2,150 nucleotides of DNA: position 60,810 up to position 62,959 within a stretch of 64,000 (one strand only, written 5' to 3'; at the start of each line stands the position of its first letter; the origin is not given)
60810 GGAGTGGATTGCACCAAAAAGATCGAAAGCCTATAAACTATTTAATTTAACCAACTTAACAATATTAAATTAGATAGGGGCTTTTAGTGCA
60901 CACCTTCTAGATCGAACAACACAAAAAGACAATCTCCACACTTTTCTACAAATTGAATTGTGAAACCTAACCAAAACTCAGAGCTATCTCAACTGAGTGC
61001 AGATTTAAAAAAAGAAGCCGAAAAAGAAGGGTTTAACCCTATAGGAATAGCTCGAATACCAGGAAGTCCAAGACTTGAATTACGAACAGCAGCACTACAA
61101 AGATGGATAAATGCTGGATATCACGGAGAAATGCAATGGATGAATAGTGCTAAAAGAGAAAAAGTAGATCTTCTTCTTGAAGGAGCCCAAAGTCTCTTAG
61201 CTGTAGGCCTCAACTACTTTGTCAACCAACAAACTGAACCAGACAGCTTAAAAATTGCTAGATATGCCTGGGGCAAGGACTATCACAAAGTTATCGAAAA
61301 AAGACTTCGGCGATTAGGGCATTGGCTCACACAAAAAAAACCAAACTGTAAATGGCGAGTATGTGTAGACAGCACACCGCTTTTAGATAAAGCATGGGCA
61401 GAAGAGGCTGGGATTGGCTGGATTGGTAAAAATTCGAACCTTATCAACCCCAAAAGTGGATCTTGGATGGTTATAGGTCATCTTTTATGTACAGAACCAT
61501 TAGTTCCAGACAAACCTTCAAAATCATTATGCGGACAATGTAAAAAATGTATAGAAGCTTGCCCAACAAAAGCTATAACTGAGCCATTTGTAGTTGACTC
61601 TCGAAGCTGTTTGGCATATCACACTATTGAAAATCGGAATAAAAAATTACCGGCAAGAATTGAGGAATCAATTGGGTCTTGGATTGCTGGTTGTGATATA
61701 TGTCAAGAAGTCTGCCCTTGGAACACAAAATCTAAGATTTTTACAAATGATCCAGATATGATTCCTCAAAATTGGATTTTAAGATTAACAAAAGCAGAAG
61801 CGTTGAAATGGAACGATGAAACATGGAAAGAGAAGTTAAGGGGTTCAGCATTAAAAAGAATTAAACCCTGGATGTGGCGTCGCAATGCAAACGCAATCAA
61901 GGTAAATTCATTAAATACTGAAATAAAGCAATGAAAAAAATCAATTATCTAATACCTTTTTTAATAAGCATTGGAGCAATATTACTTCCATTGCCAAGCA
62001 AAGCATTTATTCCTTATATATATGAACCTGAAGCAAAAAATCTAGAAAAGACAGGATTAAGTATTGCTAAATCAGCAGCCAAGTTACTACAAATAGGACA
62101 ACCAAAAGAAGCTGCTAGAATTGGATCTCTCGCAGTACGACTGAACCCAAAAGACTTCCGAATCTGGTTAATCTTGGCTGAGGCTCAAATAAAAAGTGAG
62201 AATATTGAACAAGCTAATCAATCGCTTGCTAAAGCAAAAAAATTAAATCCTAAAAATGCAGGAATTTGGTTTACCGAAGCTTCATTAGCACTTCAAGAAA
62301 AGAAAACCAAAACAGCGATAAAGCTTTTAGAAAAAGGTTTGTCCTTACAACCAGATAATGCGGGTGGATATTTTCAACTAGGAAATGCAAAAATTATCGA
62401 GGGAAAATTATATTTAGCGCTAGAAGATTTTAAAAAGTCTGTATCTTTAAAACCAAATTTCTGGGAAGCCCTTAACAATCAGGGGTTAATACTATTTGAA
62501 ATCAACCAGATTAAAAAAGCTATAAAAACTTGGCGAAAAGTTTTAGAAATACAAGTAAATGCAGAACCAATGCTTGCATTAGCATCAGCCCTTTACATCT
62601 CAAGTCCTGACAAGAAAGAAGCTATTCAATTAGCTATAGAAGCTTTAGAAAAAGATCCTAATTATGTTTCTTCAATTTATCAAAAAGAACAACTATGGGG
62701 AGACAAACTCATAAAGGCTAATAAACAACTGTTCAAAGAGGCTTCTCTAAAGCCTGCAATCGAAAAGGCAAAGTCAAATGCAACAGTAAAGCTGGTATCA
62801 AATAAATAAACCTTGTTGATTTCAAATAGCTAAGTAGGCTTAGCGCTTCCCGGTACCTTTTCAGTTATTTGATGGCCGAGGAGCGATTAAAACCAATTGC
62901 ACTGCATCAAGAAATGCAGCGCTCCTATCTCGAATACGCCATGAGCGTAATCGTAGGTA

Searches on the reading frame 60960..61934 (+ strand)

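Call 84: search_protein_families(library=pfam, proteins=[window:60960-61934:+], max_evalue=0.001)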
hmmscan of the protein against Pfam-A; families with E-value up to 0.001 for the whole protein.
window:60960-61934:+ (324 aa): 8 families
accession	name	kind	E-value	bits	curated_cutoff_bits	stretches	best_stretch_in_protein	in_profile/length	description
PF08331.15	QueG_DUF1730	-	3.9e-22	78.4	25.1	1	66-138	1-77/77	Epoxyqueuosine reductase QueG, DUF1730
PF13484.11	Fer4_16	-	3.7e-21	76.1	30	1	191-255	2-66/66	4Fe-4S double cluster binding domain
PF00037.32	Fer4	-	2.5e-07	30.7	21.1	1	188-207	5-24/24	4Fe-4S binding domain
PF13237.11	Fer4_10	-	4.4e-06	27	25.5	0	188-209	6-22/53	4Fe-4S dicluster domain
PF13187.11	Fer4_9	-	6.2e-05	23.4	27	0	191-206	2-17/52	4Fe-4S dicluster domain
PF12838.12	Fer4_7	-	0.00019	22.3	27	1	191-255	2-51/52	4Fe-4S dicluster domain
PF13183.11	Fer4_8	-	0.00026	21.9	27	0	189-204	52-67/68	4Fe-4S dicluster domain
PF12837.12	Fer4_6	-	0.00042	20.6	25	0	188-206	6-24/24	4Fe-4S binding domain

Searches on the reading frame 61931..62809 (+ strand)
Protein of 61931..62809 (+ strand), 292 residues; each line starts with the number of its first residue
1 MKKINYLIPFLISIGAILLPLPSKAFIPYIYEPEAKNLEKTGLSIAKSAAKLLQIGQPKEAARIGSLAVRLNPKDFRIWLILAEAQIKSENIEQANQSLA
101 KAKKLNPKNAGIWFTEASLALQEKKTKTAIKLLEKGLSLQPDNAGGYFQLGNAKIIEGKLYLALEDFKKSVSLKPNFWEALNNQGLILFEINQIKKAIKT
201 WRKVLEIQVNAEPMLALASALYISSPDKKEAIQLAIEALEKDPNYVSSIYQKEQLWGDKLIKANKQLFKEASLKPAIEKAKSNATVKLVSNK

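Call 84: search_protein_families(library=pfam, proteins=[window:61931-62809:+], max_evalue=0.001)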
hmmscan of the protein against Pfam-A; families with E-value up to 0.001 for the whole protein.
window:61931-62809:+ (292 aa): 18 families
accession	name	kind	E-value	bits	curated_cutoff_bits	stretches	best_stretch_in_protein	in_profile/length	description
PF07719.23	TPR_2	-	1.7e-21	75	27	0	178-207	1-30/34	Tetratricopeptide repeat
PF13431.12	TPR_17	-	2e-17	62.4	24.4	0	167-198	2-33/34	Tetratricopeptide repeat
PF13181.12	TPR_8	-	5e-17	61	25.7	0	146-176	3-33/34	Tetratricopeptide repeat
PF00515.34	TPR_1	-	4e-16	58.5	27.8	2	179-208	2-31/34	Tetratricopeptide repeat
PF14559.12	TPR_19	-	5.8e-16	59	25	1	53-110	2-59/68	Tetratricopeptide repeat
PF13414.12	TPR_11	-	1.8e-15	56.8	26.8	1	123-153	7-37/42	TPR repeat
PF13428.12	TPR_14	-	1.6e-14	53.4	23.5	0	112-152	3-43/44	Tetratricopeptide repeat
PF23914.1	TPR_CcmH_CycH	-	2.1e-11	44.4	42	2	72-129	46-106/158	Cytochrome c-type biogenesis protein H TPR domain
PF13432.12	TPR_16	-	5.3e-09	36.8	32.7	0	82-144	3-65/65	Tetratricopeptide repeat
PF12895.13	ANAPC3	-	1.1e-05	26.1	27.2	0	71-135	18-81/82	Anaphase-promoting complex, cyclosome, subunit 3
PF13371.12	TPR_9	-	2.4e-05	24.7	35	0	59-108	12-61/73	Tetratricopeptide repeat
PF24575.1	TPR_Slam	-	3.6e-05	24.6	35.2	0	89-154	25-91/104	Surface lipoprotein assembly modifier, N-terminal TPR repeats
PF13429.12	TPR_15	-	6e-05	23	26.2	0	52-144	87-180/280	Tetratricopeptide repeat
PF25058.1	ARM_TT21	-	0.00025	21.5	27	1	43-162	27-139/155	Tetratricopeptide repeat protein 21 ARM repeat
PF09295.16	ChAPs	-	0.00034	20.1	20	0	52-99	244-291/395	ChAPs (Chs5p-Arf1p-binding proteins)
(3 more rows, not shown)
